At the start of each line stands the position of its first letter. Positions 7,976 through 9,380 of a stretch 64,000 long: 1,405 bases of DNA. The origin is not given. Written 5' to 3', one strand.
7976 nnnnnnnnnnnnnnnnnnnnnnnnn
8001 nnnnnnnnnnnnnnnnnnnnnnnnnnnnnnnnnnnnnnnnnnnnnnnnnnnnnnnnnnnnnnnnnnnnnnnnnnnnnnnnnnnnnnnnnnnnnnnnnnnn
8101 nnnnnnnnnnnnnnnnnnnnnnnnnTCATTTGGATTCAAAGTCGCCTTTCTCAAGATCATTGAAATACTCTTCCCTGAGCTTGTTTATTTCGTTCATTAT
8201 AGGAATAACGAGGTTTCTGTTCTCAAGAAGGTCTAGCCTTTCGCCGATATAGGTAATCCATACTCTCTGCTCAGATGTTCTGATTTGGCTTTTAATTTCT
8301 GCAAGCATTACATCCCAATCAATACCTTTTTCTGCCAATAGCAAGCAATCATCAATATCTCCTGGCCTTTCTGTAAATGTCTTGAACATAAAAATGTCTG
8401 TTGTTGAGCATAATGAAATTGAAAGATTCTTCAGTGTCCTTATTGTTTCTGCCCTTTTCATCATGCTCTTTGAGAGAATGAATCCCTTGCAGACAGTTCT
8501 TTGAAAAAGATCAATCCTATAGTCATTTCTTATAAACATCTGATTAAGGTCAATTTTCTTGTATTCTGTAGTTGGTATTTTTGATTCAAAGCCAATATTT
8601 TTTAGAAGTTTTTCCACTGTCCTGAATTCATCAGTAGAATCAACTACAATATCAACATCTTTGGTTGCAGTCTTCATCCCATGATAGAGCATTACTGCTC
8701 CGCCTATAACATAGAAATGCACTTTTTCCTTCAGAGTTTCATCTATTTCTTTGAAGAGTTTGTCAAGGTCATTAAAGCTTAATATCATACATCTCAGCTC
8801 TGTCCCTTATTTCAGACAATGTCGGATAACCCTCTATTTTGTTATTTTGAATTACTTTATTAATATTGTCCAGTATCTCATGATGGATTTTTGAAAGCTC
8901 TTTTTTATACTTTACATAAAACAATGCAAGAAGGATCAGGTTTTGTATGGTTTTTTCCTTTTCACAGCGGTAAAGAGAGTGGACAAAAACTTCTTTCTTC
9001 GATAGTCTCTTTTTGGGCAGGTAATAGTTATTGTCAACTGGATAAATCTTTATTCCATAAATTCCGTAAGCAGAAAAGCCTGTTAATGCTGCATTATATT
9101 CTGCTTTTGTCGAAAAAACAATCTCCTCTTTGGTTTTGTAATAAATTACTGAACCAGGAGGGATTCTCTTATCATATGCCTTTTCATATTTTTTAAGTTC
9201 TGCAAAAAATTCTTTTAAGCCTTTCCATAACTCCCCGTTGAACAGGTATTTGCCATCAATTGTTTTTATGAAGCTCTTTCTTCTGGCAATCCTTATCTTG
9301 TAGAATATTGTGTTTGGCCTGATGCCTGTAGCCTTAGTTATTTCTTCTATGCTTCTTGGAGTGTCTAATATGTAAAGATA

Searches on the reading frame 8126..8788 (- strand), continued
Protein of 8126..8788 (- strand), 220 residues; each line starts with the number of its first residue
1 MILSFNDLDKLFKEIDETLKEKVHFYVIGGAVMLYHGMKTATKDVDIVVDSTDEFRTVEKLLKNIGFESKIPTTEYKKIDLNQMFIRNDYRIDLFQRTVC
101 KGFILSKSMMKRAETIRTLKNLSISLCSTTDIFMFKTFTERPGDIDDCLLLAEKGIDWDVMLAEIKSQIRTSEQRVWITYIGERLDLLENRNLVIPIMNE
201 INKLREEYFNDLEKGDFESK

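Call 22: fold_search(model_id=the predicted structure, library=pdb)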
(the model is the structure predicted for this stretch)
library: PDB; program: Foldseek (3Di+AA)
matches with E <= 10: 863; with E <= 0.001: 10
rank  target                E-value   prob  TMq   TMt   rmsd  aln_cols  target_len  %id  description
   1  2ewr                  3.5e-05  1.00  0.48  0.64   4.5       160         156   14  Crystal structure of a putative nucleotidyltransferase (tm1012) from Thermotoga maritima at 1.60 A resolution (released 2005-12-06)
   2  8an5_B                4.7e-05  1.00  0.51  0.59   8.2       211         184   15  MenAT1 toxin-antitoxin complex (rv0078a-rv0078b) from Mycobacterium tuberculosis H37Rv (released 2023-08-02)
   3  2fcl                  9.0e-05  1.00  0.49  0.65   4.6       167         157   14  Crystal structure of a putative nucleotidyltransferase (tm1012) from Thermotoga maritima at 1.35 A resolution (released 2006-03-14)
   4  5cfu                  1.1e-04  1.00  0.49  0.59   6.4       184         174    9  Crystal Structure of ANT(2")-Ia in complex with adenylyl-2"-tobramycin (released 2016-07-20)
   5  8an4_B                1.8e-04  1.00  0.47  0.54   7.6       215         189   16  MenT1 toxin (rv0078a) from Mycobacterium tuberculosis H37Rv (released 2023-08-02)
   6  8an4_A                1.9e-04  1.00  0.56  0.62   4.9       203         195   17  MenT1 toxin (rv0078a) from Mycobacterium tuberculosis H37Rv (released 2023-08-02)
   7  8an5_A                3.5e-04  1.00  0.58  0.65   4.6       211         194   15  MenAT1 toxin-antitoxin complex (rv0078a-rv0078b) from Mycobacterium tuberculosis H37Rv (released 2023-08-02)
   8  4hx0                  3.7e-04  1.00  0.41  0.53   5.0       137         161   15  Crystal structure of a putative nucleotidyltransferase (TM1012) from Thermotoga maritima at 1.87 A resolution (released 2013-09-11)
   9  4wqk                  3.9e-04  1.00  0.52  0.63   5.9       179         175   12  Crystal structure of aminoglycoside nucleotidylyltransferase ANT(2")-Ia, apo form (released 2014-11-12)
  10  8rr5                  5.0e-04  1.00  0.46  0.55   5.2       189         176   17  MenT1 toxin (rv0078a) from Mycobacterium tuberculosis H37Rv, phosphorylated at T39 (released 2024-09-11)
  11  5kqj_MODEL_1_A        1.0e-03  1.00  0.53  0.61   5.9       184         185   11  Solution Structure of Antibiotic-Resistance Factor ANT(2'')-Ia Reveals Substrate-Regulated Conformation Dynami (released 2017-07-12)
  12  8cbm_E                3.7e-03  0.91  0.31  0.20  12.0       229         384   13  Structure of human mitochondrial CCA-adding enzyme in complex with mitochondrial pre-tRNA-Ile (released 2024-06-12)
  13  3wfo_B                1.0e-02  0.90  0.37  0.22  11.2       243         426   15  tRNA processing enzyme (apo form 1) (released 2014-01-01)
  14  3wfp_C                2.2e-02  0.72  0.35  0.21  12.1       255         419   14  tRNA processing enzyme (apo form 2) (released 2014-01-01)
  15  7qps_A                2.6e-02  0.99  0.30  0.21   6.2       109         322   12  Structure of Mn-free SpoT (released 2023-01-18)
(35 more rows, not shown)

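Call 23: search_solved_structures(query=A1, max_evalue=1, show_alignments=2)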
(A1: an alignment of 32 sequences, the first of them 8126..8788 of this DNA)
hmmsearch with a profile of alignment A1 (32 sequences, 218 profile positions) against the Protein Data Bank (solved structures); distinct sequences matched with E-value up to 1: 2.
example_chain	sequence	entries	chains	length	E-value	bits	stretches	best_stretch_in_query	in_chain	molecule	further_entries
9clz_0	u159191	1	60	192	0.43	13.3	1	4-102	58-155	I3-A6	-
2om6_A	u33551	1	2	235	0.99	12.1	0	173-205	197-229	Probable phosphoserine phosphatase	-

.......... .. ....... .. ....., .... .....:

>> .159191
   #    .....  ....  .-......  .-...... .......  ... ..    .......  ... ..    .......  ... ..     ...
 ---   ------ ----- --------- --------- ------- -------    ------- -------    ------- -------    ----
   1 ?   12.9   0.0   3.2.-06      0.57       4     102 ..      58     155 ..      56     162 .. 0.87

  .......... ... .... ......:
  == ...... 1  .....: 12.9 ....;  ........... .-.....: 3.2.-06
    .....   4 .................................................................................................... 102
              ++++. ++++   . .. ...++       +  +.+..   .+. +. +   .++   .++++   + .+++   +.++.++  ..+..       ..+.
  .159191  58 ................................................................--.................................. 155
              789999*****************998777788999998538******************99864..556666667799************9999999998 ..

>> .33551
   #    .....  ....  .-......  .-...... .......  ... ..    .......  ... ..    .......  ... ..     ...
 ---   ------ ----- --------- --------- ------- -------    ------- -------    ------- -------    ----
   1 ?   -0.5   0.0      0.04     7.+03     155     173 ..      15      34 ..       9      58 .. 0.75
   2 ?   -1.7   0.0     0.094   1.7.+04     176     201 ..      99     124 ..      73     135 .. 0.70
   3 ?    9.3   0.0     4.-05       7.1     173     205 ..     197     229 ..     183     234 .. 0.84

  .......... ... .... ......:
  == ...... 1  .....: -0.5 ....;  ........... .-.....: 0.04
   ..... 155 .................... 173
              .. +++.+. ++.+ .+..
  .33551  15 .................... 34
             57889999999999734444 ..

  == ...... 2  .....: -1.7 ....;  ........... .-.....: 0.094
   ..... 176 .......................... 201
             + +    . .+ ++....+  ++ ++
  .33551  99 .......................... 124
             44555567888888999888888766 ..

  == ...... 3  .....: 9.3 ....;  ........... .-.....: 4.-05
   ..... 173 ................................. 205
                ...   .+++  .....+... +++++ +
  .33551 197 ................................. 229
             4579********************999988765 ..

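Call 28: search_protein_families(library=pfam, alignment_id=A1, max_evalue=0.1)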
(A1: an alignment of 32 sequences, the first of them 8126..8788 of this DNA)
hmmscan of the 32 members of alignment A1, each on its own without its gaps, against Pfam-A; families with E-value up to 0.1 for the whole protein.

A. member 1, window:8126-8788:- (220 aa): 2 families
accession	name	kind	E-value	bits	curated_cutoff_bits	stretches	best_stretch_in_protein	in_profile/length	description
PF19502.5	DUF6036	-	3e-07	30.8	23.6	1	8-164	3-132/164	Nucleotidyltransferase of unknown function (DUF6036)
PF14907.12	NTP_transf_5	-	0.01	15.9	31.2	1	43-101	95-148/249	Uncharacterised nucleotidyltransferase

B. families by the number of members that match (of 32 scanned): 18 families
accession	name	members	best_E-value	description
PF19502.5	DUF6036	32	8e-11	Nucleotidyltransferase of unknown function (DUF6036)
PF14907.12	NTP_transf_5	10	6.9e-05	Uncharacterised nucleotidyltransferase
PF09970.15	DUF2204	6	1.7e-05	Nucleotidyl transferase of unknown function (DUF2204)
PF01909.29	NTP_transf_2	2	0.01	Nucleotidyltransferase domain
PF04229.20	GrpB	2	0.057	GrpB protein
PF04001.18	Vhr1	1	0.0077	Transcription factor Vhr1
PF19052.5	BRINP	1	0.012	BMP/retinoic acid-inducible neural-specific protein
PF18244.6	CttA_N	1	0.024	Cellulose-binding protein CttA N-terminal domain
PF04426.17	Bul1_C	1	0.031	Bul1 C terminus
PF14792.12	DNA_pol_B_palm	1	0.033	DNA polymerase beta palm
PF17324.7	BLI1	1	0.058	BLOC-1 interactor 1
PF14365.11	Neprosin_AP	1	0.062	Neprosin activation peptide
PF01220.24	DHquinase_II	1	0.064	Dehydroquinase class II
PF00258.30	Flavodoxin_1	1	0.067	Flavodoxin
PF24818.1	PH_TRF2_HOY1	1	0.071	TRF2/HOY1 PH-like domain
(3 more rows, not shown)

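Call 33: search_protein_families(library=pfam, proteins=[L056:1934-3100:+, L056:3192-4439:+, L056:4910-5653:+, L056:6034-6726:+, L056:6710-7474:+, L056:7584-8453:+, L056:8450-9109:+], max_evalue=0.01)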
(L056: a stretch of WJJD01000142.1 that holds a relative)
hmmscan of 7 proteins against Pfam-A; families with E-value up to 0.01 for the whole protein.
L056:1934-3100:+ (388 aa): 4 families
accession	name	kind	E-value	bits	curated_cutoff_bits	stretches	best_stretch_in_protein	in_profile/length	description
PF13635.12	DUF4143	-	7e-38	130.3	28.1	1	188-333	2-159/160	Domain of unknown function (DUF4143)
PF13173.12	AAA_14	-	1.3e-29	103.3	27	1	19-136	3-129/129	AAA domain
PF01637.24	ATPase_2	-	6e-05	23.4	33.2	1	15-75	17-79/225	ATPase domain predominantly from Archaea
PF00910.28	RNA_helicase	-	0.0028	18.5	21.5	0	22-88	2-65/105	RNA helicase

L056:3192-4439:+ (415 aa): 6 families
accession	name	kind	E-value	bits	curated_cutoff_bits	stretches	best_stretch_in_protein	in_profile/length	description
PF13173.12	AAA_14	-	3.7e-35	121.2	27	1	40-160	4-129/129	AAA domain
PF13635.12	DUF4143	-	1.4e-23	83.9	28.1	1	216-358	2-157/160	Domain of unknown function (DUF4143)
PF13238.12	AAA_18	-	0.00019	22.3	29.4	1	41-136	1-87/128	AAA domain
PF20720.3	nSTAND3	-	0.00034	20.8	27.2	1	22-105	1-75/155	Novel STAND NTPase 3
PF13401.12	AAA_22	-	0.00041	21.1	27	0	40-98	7-60/130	AAA domain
PF01637.24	ATPase_2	-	0.0022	18.3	33.2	1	37-126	19-114/225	ATPase domain predominantly from Archaea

L056:4910-5653:+ (247 aa): 4 families
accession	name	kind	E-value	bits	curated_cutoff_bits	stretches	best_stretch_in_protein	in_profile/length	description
PF01867.21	Cas_Cas1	-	3.1e-31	109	22.3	1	7-143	2-135/283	CRISPR associated protein Cas1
PF18765.7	Polbeta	-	5.9e-07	30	26.9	1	137-191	4-58/93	Polymerase beta, Nucleotidyltransferase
PF01909.29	NTP_transf_2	-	8.9e-07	29.7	21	1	150-205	17-79/93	Nucleotidyltransferase domain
PF22600.2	MTPAP-like_central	-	0.0057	17.2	27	1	121-178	14-70/139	Poly(A) RNA polymerase, mitochondrial-like, central palm domain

L056:6034-6726:+ (230 aa): 2 families
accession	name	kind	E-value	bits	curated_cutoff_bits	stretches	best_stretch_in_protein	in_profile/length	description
PF13338.12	AbiEi_4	-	1.8e-07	31.5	25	1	13-55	11-48/49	Transcriptional regulator, AbiEi antitoxin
PF18644.7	Phage_int_SAM_6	-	0.00063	20.2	27.5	1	70-113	80-123/132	Phage integrase SAM-like domain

L056:6710-7474:+ (254 aa): 1 family
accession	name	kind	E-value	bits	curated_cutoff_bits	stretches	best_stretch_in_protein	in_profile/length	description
PF08843.17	AbiEii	-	1.5e-33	117.1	22.5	1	37-238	10-229/238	Nucleotidyl transferase AbiEii toxin, Type IV TA system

L056:7584-8453:+ (289 aa): 4 families
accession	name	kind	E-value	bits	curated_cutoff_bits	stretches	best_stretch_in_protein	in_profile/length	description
PF01978.25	TrmB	-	0.00015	22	25.6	0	16-51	20-55/68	Sugar-specific transcriptional regulator TrmB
PF13412.12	HTH_24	-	0.003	17.5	21.9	0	17-47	16-46/48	Winged helix-turn-helix DNA-binding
PF13551.12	HTH_29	-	0.0075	16.8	28.1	0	17-54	11-47/64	Winged helix-turn helix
PF01047.28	MarR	-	0.0086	16.4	24.6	0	11-46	12-45/59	MarR family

L056:8450-9109:+ (219 aa): 1 family
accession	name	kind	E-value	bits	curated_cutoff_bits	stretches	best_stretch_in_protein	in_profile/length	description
PF19502.5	DUF6036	-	1.1e-12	48.4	23.6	1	7-173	2-139/164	Nucleotidyltransferase of unknown function (DUF6036)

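Call 34: find_related_loci(query=A1, collection=metagenome_contigs, flank=10000)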
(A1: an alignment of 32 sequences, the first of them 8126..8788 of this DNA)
Query A1 (220 aa) in metagenome_contigs; peptide patterns used: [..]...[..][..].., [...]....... (x = any residue, [..] = any of these).
334 stretches matched a pattern; 192 encode a relative of the query (tblastn E <= 1e-3); the best 80 are kept; 80 distinct loci.
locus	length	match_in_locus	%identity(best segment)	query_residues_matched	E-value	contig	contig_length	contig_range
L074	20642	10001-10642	78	1-214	2e-112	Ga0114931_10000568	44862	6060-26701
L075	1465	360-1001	79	1-214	7e-121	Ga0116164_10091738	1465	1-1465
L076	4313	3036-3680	76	1-215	5e-110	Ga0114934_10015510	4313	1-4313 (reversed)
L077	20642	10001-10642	68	1-214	1e-99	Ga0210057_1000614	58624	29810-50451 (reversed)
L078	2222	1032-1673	65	1-214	1e-99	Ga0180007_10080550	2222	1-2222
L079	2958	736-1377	66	1-214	3e-95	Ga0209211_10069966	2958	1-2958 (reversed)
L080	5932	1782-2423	64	1-214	2e-92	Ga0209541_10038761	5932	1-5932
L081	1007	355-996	59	1-214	2e-99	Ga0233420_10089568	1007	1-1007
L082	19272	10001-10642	64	1-214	5e-91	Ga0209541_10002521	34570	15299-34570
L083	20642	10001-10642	61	1-214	2e-90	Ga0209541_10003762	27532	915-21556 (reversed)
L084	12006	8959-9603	61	1-215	6e-90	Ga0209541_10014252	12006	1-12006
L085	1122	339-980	58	1-214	4e-94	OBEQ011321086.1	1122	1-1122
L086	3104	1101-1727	64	1-209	3e-88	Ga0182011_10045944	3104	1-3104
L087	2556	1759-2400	58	1-214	2e-89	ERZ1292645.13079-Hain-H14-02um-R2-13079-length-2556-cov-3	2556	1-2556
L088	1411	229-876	58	1-214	3e-91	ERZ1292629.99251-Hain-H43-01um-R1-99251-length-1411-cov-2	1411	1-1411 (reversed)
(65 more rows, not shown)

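Call 70: search_protein_families(library=phrogs, proteins=[window:8126-8788:-], max_evalue=0.01)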
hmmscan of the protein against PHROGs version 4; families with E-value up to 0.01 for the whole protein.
window:8126-8788:- (220 aa): 2 families
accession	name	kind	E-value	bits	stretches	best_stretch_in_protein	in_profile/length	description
phrog_12854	-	unknown function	0.0045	17.7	1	24-59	23-57/137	-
phrog_1614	-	DNA, RNA and nucleotide metabolism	0.0061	17.3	0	21-65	33-79/268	nucleotidyltransferase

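Call 72: find_related_loci(query=A1, collection=viral_contigs, flank=8000)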
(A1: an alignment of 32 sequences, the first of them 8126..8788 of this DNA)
Query A1 (220 aa) in viral_contigs; peptide patterns used: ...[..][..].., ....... (x = any residue, [..] = any of these).
71 stretches matched a pattern, but none encodes a relative of the query by tblastn (E <= 1e-3).

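Call 90: search_dna_similar(query=window:8126-8788:-, collection=plasmids, mode=protein, max_evalue=0.001, max_rows=15)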
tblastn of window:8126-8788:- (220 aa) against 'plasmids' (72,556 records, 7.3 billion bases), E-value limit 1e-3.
Records with a match: 92; places in all: 115; records where one place covers at least 80% of the query: 68.
Best place of each record, by identity: <60% 92.
By first word of the organism name: Natrinema 10; Halobacterium 7; Halobaculum 6; Halocatena 5; Halorubrum 5; Haloferax 4; Natronosalvus 4; Haloplanus 4; Halorussus 4; Haloarcula 4; and 28 more.
By predicted mobility (MOB-suite, as given by PLSDB): non-mobilizable 91; conjugative 1.
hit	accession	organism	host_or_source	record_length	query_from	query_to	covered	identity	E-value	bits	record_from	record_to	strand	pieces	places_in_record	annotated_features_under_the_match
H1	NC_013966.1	Haloferax volcanii DS2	-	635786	6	213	95%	31.8%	4e-30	124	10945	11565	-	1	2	DUF6036 family nucleotidyltransferase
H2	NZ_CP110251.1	Halocatena marina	cell cuture,Rudong intertidal zone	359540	12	213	92%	32.7%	2e-28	119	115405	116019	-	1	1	DUF6036 family nucleotidyltransferase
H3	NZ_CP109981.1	Halocatena marina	cell cuture,Qidong intertidal zone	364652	12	213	92%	32.7%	2e-28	119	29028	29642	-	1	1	DUF6036 family nucleotidyltransferase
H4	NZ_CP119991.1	Halobaculum marinum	cell culture,sediment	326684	6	213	95%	31.3%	1e-29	122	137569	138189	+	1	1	DUF6036 family nucleotidyltransferase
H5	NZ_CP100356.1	Natronosalvus rutilus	cell culture,sediment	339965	6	213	95%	31.3%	1e-29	122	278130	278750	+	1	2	DUF6036 family nucleotidyltransferase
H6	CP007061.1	Halobacterium sp. DL1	-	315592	12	213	92%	32.2%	1e-30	125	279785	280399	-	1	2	hypothetical protein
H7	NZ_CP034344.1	Haloplanus rallus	cell culture,Non-purified solar salt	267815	12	213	92%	32.2%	6e-29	120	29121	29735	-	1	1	DUF6036 family nucleotidyltransferase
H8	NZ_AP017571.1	Halorubrum trapanicum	-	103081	12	213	92%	32.2%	1e-28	120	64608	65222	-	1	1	DUF6036 family nucleotidyltransferase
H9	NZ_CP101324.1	Natronomonas gomsonensis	cell culture,sediment of a solar saltern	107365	12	213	92%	32.2%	1e-28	120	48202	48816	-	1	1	DUF6036 family nucleotidyltransferase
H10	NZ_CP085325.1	Salarchaeum japonicum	cell culture,commercial salt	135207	12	213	92%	32.2%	1e-28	120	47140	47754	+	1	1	DUF6036 family nucleotidyltransferase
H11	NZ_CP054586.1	Halorubrum sp. CBA1229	solar salt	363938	12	213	92%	32.2%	1e-28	120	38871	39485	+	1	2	DUF6036 family nucleotidyltransferase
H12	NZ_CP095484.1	Halorientalis litorea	cell culture,salt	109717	12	213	92%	32.2%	2e-28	119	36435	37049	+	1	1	DUF6036 family nucleotidyltransferase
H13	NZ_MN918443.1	Haloprofundus sp. MHR1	-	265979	6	213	95%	30.8%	2e-28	119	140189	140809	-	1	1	DUF6036 family nucleotidyltransferase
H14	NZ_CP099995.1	Halorussus salilacus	cell culture,Substrate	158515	12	213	92%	31.7%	8e-30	123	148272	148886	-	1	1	MarR family transcriptional regulator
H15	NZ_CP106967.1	Haloferax alexandrinus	-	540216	12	213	92%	31.7%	1e-29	122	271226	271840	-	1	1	DUF6036 family nucleotidyltransferase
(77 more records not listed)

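Call 92: get_annotated_region(hit=H1, flank=5000)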
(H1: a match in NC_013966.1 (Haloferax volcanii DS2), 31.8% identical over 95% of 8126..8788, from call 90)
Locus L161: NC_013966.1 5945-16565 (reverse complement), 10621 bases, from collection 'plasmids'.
description: Haloferax volcanii DS2 plasmid pHV4, complete sequence
organism: Haloferax volcanii DS2 (NCBI taxid 309800)
taxonomy: Archaea; Euryarchaeota; Halobacteria; Halobacteriales; Haloferacaceae; Haloferax; Haloferax volcanii; Haloferax volcanii DS2
host: -; source: -; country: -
typing (MOB-suite, as given by PLSDB): non-mobilizable
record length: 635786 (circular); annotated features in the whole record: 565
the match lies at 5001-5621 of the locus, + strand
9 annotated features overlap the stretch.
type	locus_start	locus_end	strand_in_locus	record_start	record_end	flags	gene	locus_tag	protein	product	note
CDS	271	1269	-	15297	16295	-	-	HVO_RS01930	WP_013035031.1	IS110-like element ISHvo9 family transposase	GO:0006313 - DNA transposition [Evidence IEA]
CDS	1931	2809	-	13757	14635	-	-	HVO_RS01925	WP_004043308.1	hypothetical protein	-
CDS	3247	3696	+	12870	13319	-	-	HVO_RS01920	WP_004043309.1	hypothetical protein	-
CDS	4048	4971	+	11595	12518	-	-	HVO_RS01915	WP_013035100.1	helix-turn-helix domain-containing protein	GO:0006355 - regulation of DNA-templated transcription [Evidence IEA]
CDS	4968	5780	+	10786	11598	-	-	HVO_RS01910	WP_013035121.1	DUF6036 family nucleotidyltransferase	-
CDS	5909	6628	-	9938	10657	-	-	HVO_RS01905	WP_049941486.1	hypothetical protein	-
CDS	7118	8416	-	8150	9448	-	-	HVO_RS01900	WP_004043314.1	RNA-guided endonuclease TnpB family protein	-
CDS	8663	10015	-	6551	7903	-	-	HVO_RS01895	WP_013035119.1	IS4-like element ISHvo11 family transposase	GO:0006313 - DNA transposition [Evidence IEA]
CDS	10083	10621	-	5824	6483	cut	-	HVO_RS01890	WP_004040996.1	hypothetical protein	-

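Call 97: search_dna_similar(query=window:8126-8788:-, collection=phages, mode=protein, max_evalue=0.001, max_rows=10)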
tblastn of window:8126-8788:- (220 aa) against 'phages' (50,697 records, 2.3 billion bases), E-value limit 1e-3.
No match.

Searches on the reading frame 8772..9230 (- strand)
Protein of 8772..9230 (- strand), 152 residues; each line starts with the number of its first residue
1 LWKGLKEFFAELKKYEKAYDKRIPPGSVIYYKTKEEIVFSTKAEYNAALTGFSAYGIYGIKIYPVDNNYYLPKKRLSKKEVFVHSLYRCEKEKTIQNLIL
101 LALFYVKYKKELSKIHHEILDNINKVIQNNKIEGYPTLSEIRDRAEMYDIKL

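Call 89: search_protein_families(library=pfam, proteins=[window:8772-9230:-], max_evalue=10)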
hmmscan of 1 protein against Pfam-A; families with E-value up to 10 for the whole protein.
window:8772-9230:- (152 aa): 1 family
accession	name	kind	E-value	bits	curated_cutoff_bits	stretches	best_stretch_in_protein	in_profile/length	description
PF07342.17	TscT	-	0.25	12.2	27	1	69-130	33-92/100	TscT toxin protein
